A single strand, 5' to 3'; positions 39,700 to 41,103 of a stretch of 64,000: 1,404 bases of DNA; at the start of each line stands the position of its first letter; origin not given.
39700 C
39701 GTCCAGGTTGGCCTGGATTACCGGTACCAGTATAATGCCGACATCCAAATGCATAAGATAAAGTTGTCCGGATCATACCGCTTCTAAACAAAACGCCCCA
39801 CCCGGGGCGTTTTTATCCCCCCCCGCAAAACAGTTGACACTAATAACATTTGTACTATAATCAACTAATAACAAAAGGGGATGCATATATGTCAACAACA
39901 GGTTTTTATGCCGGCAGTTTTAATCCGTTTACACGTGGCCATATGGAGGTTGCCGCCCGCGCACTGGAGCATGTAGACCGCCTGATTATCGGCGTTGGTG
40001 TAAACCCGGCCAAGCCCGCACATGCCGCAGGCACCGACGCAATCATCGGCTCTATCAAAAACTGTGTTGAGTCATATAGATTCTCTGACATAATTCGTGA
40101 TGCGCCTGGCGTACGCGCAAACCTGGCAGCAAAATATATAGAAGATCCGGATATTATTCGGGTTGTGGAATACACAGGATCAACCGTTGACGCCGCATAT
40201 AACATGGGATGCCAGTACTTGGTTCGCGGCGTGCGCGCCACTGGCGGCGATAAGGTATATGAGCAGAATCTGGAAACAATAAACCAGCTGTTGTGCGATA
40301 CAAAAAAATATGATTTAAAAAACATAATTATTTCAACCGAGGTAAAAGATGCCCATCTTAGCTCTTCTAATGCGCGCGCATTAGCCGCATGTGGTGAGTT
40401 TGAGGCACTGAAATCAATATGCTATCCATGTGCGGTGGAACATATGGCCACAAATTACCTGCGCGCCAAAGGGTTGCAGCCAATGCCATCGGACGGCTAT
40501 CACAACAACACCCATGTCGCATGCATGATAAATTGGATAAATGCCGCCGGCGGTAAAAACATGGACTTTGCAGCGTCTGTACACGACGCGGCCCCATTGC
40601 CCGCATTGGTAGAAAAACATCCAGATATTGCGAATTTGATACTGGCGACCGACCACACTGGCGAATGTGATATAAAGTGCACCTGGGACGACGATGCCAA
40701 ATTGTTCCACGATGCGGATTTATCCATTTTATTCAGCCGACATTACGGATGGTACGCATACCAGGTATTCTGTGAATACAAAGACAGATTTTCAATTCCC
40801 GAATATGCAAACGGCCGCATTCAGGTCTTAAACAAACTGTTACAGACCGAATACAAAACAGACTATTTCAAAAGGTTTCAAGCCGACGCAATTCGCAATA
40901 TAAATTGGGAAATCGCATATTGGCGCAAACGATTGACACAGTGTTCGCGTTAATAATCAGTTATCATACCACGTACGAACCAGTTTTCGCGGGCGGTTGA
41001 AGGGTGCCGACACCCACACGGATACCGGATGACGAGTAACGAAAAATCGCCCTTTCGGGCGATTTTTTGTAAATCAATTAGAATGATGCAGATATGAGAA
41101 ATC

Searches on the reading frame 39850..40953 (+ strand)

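Call 89: search_protein_families(library=pfam, proteins=[window:39850-40953:+], max_evalue=0.0001)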
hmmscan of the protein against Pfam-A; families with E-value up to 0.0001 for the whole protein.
window:39850-40953:+ (367 aa): 1 family
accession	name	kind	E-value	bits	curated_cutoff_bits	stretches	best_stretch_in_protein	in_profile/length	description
PF01467.32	CTP_transf_like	-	2.9e-09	37.7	21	1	19-55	1-38/133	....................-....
